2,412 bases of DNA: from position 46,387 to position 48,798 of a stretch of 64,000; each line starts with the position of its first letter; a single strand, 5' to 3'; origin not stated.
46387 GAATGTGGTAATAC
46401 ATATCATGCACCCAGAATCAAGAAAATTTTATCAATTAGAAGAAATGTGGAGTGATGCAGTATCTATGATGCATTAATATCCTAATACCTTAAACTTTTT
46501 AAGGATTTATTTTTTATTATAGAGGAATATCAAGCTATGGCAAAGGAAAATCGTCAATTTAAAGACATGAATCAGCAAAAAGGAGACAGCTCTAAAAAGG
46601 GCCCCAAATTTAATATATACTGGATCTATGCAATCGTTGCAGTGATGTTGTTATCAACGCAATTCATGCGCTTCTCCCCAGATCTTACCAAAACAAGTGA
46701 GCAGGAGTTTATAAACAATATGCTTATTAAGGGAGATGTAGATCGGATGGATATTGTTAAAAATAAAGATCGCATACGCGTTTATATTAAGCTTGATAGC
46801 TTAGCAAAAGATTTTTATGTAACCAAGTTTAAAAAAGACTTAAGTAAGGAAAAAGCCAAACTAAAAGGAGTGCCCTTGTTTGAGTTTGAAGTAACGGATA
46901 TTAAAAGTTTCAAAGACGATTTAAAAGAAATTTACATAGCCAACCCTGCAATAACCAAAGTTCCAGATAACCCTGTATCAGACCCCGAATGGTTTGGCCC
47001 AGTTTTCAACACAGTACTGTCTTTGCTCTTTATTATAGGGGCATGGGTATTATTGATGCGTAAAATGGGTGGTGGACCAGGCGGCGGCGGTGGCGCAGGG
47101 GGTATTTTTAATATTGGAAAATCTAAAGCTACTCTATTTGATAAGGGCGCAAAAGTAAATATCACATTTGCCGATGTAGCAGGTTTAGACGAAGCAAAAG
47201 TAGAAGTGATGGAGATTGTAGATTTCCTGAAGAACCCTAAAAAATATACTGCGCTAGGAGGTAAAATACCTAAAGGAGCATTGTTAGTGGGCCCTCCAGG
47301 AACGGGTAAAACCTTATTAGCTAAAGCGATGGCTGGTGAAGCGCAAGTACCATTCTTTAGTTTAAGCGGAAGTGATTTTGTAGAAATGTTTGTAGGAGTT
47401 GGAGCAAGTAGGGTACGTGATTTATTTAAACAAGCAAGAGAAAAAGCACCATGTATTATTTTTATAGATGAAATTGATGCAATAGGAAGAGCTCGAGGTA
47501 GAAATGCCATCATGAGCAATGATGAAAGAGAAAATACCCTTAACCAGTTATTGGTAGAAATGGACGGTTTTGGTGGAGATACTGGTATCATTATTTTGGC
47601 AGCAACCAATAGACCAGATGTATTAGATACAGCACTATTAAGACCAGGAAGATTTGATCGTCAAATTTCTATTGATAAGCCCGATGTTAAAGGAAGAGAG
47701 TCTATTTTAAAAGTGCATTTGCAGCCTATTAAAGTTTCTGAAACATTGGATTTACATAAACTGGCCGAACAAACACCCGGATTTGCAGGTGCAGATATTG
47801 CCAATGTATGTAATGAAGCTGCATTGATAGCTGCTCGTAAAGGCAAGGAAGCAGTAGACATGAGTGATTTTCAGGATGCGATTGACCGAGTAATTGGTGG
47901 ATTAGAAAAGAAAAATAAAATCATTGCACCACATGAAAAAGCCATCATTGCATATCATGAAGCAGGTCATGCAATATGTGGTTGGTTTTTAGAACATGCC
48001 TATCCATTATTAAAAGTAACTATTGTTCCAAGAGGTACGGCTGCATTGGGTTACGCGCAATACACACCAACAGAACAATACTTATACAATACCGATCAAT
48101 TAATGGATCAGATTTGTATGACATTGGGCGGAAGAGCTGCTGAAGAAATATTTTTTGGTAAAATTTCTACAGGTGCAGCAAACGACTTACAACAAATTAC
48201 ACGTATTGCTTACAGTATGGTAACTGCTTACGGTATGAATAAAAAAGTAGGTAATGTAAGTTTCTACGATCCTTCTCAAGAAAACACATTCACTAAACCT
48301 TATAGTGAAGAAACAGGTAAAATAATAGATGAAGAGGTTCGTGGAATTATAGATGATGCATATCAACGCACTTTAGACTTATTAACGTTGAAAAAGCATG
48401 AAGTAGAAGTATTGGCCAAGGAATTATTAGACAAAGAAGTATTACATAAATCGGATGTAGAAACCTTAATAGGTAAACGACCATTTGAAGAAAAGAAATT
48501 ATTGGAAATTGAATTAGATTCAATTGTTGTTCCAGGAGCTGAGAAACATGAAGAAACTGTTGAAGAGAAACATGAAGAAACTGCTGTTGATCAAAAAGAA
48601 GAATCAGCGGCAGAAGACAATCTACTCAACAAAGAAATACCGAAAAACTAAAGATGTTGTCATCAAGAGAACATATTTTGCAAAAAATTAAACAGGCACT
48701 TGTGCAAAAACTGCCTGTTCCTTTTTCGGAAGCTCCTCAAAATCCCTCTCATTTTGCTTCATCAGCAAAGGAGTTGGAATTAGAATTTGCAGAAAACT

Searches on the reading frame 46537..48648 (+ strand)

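Call 52: search_protein_families(library=pfam, proteins=[window:46537-48648:+], max_evalue=0.00001)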
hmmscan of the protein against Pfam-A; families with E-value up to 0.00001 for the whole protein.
window:46537-48648:+ (704 aa): 3 families
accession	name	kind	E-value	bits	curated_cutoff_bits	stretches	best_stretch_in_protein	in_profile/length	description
PF01434.24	Peptidase_M41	-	3.1e-67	226.6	29.9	1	462-643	2-190/191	Peptidase family M41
PF00004.35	AAA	-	9.2e-45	152.7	21.2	1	249-380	2-130/131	ATPase family associated with various cellular activities (AAA)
PF17862.7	AAA_lid_3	-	3.5e-16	58.9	27.2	1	404-446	2-44/45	AAA+ lid domain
